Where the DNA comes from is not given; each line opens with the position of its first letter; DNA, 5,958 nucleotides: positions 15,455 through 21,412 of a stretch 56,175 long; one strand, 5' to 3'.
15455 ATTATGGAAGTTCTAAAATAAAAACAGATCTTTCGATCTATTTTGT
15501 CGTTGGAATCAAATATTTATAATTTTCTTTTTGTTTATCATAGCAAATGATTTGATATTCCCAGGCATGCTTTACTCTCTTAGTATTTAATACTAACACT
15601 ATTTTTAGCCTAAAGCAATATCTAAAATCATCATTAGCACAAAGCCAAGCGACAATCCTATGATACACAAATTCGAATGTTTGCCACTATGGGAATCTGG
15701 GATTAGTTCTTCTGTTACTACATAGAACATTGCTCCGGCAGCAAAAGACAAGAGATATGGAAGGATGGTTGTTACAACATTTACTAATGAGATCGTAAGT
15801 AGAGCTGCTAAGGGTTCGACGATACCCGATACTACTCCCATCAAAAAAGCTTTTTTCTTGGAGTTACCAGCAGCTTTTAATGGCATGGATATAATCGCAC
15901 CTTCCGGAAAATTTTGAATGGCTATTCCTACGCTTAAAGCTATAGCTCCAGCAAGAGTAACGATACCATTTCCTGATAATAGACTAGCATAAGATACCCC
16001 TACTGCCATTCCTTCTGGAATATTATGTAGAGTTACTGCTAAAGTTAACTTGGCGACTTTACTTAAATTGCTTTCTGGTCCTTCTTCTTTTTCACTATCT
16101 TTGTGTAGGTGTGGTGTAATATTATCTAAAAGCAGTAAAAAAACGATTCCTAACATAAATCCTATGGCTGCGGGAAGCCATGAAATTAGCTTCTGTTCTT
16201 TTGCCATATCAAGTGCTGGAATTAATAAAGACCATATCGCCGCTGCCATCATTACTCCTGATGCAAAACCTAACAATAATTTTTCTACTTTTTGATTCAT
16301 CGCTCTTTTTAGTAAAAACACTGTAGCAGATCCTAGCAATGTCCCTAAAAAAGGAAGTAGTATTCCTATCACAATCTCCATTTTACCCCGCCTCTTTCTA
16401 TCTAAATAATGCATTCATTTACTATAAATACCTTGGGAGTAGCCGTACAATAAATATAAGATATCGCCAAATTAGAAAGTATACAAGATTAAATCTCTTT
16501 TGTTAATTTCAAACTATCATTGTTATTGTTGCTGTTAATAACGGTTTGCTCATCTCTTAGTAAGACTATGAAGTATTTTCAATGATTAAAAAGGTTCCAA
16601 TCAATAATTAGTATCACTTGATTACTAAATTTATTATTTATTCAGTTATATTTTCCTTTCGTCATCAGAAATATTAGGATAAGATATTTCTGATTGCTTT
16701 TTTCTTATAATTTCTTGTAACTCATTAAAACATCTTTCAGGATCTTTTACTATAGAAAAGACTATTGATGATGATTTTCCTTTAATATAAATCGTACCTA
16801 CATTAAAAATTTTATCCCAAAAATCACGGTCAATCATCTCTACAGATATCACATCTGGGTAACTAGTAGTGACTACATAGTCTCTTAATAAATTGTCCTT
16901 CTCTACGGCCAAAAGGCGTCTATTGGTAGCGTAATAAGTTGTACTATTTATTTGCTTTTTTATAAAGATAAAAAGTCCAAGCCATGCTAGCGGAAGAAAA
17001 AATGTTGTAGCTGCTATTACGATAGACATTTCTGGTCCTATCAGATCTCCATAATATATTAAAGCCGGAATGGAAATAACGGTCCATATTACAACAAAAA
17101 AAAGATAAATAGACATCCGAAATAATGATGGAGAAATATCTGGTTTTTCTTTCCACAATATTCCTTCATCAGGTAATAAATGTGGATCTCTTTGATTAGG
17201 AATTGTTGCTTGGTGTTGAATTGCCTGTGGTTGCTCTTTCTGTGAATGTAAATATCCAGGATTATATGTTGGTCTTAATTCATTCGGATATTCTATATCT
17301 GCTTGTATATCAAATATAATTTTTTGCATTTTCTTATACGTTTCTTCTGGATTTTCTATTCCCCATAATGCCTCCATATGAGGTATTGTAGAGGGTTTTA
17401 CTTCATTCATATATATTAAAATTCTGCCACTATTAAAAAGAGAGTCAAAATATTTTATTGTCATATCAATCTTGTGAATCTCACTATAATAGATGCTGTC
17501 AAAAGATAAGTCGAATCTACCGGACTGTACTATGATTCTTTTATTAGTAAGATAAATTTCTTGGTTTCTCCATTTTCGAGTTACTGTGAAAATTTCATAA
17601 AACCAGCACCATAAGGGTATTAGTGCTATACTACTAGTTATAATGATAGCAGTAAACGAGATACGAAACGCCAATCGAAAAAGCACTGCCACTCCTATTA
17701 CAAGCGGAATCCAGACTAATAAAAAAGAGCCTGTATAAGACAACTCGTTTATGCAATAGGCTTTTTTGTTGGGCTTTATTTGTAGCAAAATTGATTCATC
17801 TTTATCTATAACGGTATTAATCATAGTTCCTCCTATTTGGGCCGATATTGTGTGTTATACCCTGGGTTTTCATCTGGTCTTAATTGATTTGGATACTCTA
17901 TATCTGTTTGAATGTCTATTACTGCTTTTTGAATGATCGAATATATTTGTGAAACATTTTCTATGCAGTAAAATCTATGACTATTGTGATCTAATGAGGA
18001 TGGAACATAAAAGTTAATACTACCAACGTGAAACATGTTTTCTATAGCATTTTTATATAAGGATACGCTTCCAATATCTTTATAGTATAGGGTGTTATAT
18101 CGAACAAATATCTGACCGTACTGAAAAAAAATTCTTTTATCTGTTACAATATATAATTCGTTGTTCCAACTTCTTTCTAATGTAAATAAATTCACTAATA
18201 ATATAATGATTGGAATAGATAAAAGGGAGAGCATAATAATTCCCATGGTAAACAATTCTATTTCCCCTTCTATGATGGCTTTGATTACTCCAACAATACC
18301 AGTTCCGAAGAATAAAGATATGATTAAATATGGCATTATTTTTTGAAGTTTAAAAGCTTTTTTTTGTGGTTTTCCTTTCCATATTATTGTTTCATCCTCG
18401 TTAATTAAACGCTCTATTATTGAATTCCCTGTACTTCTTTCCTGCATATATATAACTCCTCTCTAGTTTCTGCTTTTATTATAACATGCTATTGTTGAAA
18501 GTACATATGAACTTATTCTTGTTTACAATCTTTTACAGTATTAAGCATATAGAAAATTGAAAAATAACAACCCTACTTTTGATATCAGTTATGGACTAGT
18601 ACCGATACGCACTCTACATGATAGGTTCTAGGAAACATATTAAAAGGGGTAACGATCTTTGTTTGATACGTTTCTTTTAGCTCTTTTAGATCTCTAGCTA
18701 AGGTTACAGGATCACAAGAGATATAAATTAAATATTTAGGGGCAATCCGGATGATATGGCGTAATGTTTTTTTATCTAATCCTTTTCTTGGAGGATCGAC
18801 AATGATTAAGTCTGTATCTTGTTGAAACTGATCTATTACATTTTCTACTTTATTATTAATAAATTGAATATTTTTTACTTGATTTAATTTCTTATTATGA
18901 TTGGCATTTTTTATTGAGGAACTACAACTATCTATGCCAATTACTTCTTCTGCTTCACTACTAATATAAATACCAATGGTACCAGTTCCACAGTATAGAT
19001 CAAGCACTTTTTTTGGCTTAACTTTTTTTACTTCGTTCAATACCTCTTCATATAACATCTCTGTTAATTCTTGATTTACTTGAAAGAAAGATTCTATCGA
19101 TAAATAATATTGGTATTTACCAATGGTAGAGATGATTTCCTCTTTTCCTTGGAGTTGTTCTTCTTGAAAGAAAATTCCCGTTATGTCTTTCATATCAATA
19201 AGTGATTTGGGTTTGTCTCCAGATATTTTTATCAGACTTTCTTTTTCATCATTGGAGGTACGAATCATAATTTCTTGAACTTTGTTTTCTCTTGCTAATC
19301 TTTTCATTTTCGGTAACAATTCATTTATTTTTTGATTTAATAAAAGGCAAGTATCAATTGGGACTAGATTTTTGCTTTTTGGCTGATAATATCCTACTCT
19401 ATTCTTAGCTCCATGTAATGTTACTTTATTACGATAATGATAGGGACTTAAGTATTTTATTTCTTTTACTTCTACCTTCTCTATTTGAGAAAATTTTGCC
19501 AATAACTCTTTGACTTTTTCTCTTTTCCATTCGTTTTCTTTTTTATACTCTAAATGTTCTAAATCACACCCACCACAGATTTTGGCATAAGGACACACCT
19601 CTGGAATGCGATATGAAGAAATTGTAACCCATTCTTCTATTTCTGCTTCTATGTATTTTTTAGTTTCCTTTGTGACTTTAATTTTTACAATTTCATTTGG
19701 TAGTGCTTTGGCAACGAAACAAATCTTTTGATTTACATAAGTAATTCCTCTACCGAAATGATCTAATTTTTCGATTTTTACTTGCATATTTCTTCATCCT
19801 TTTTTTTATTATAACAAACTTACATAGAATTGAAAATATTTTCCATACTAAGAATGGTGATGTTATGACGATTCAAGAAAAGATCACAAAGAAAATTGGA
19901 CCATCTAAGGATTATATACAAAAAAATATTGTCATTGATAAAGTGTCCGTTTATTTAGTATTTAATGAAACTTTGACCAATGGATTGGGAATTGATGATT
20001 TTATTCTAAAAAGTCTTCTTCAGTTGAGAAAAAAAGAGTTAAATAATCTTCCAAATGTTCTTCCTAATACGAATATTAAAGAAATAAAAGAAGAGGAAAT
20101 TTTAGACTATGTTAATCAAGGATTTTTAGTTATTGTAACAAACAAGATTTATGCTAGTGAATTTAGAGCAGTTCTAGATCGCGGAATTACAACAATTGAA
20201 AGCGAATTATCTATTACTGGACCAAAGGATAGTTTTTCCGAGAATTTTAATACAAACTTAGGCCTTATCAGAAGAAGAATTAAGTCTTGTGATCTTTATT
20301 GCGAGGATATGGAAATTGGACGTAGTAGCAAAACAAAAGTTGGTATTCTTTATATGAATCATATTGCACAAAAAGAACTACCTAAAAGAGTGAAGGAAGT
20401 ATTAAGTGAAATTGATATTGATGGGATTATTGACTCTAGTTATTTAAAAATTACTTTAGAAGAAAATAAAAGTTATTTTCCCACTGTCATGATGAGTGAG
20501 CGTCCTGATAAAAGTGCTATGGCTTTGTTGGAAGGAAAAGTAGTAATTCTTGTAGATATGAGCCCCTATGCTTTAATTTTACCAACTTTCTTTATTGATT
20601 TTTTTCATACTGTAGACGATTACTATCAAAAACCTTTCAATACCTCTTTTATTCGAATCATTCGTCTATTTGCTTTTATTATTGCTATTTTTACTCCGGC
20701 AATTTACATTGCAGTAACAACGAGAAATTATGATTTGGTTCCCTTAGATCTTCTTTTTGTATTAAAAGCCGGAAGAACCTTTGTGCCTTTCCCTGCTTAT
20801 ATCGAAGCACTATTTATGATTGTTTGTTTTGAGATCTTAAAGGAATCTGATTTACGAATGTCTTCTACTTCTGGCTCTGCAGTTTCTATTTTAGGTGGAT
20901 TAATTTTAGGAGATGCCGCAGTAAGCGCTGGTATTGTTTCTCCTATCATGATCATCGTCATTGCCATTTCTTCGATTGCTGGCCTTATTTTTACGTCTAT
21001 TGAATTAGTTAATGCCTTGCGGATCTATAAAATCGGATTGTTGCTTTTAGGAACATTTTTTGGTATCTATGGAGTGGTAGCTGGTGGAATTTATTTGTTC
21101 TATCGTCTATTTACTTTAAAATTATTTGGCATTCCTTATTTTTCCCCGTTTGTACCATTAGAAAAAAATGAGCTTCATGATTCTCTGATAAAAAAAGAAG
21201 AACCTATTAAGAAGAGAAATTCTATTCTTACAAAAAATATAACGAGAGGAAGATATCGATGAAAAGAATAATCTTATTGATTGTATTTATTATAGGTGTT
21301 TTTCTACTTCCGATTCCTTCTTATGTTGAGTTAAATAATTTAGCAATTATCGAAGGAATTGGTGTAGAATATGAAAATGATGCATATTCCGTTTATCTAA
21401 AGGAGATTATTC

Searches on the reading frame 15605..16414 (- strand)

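Call 91: search_protein_families(library=pfam, proteins=[window:15605-16414:-], max_evalue=0.001)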
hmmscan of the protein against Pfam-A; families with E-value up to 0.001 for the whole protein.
window:15605-16414:- (269 aa): 1 family
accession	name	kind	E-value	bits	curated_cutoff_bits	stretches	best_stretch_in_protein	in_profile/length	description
PF02535.28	Zip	-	4.1e-28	99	35.1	2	123-264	181-322/323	ZIP Zinc transporter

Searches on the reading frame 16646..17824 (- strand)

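Call 91: search_protein_families(library=pfam, proteins=[window:16646-17824:-], max_evalue=0.001)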
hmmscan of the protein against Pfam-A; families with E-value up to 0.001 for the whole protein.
window:16646-17824:- (392 aa): 1 family
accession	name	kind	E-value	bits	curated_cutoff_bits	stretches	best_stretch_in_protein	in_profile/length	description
PF03703.20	bPH_2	-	3e-09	37.4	22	1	85-141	1-57/78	Bacterial PH domain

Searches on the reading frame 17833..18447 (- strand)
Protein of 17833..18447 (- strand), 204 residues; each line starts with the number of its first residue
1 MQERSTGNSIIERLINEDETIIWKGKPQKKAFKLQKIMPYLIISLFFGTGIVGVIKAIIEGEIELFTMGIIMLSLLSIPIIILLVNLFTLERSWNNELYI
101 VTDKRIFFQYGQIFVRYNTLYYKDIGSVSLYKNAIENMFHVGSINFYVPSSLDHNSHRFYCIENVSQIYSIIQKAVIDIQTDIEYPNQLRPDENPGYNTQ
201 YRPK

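Call 91: search_protein_families(library=pfam, proteins=[window:17833-18447:-], max_evalue=0.001)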
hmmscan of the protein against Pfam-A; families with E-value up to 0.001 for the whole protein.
window:17833-18447:- (204 aa): 1 family
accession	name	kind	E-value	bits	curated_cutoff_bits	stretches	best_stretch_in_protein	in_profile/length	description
PF03703.20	bPH_2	-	1.8e-08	34.9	22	1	99-171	6-77/78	Bacterial PH domain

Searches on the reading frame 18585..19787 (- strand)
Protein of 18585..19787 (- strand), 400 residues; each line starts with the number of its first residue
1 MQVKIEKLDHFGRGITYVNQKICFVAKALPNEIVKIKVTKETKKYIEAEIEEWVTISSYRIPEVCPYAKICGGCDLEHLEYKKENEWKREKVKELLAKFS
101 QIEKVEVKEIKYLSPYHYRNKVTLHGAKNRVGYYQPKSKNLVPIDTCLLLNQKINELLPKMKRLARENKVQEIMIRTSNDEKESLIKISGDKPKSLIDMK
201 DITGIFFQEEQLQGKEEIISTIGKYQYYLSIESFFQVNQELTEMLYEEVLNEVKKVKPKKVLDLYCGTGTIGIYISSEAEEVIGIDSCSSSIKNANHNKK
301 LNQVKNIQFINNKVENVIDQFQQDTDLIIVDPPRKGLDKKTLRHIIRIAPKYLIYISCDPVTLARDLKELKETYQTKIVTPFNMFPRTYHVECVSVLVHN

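Call 91: search_protein_families(library=pfam, proteins=[window:18585-19787:-], max_evalue=0.001)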
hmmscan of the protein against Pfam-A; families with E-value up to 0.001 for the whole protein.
window:18585-19787:- (400 aa): 14 families
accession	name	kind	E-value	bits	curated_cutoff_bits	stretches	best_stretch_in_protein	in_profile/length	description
PF05958.17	tRNA_U5-meth_tr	-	2.8e-28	99.4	23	1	223-397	168-354/357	tRNA (Uracil-5-)-methyltransferase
PF13847.12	Methyltransf_31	-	1.6e-13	51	27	1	258-373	4-125/145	Methyltransferase domain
PF05175.20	MTS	-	2.4e-11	44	23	1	250-353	24-130/170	Methyltransferase small domain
PF03848.20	TehB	-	2.7e-11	43.7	20.4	1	228-346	2-117/193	Tellurite resistance protein TehB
PF01938.26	TRAM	-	2.5e-09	37.3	21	1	2-50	9-60/61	TRAM domain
PF03602.21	Cons_hypoth95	-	6.4e-09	36.2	24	1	253-372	39-167/182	Conserved hypothetical protein 95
PF13649.12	Methyltransf_25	-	1.4e-07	32.5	27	1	261-330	1-70/97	Methyltransferase domain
PF09445.16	Methyltransf_15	-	6.2e-07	29.6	22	1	260-338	3-85/165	RNA cap guanine-N2 methyltransferase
PF06325.19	PrmA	-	9.5e-07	29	22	1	250-329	155-231/296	Ribosomal protein L11 methyltransferase (PrmA)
PF02475.24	TRM5-TYW2_MTfase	-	1.6e-05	25.3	28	1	259-334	38-114/164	TRM5/TYW2 methyltransferase domain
PF13679.12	Methyltransf_32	-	0.00023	21.6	27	1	247-328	14-103/143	Methyltransferase domain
PF10672.15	Methyltrans_SAM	-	0.0004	20.2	27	1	255-351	121-226/286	S-adenosylmethionine-dependent methyltransferase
PF08242.18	Methyltransf_12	-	0.00052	21.1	30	0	262-329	1-70/98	Methyltransferase domain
PF01209.24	Ubie_methyltran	-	0.00077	19.3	20.1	0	251-318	41-111/233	ubiE/COQ5 methyltransferase family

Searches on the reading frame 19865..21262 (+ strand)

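Call 88: search_protein_families(library=pfam, proteins=[window:19865-21262:+], max_evalue=0.001)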
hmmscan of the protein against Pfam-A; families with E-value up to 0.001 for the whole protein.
window:19865-21262:+ (465 aa): 1 family
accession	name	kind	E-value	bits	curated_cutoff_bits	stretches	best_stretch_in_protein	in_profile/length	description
PF03323.18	GerA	-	8.4e-133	443.7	27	1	6-449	2-460/466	Bacillus/Clostridium GerA spore germination protein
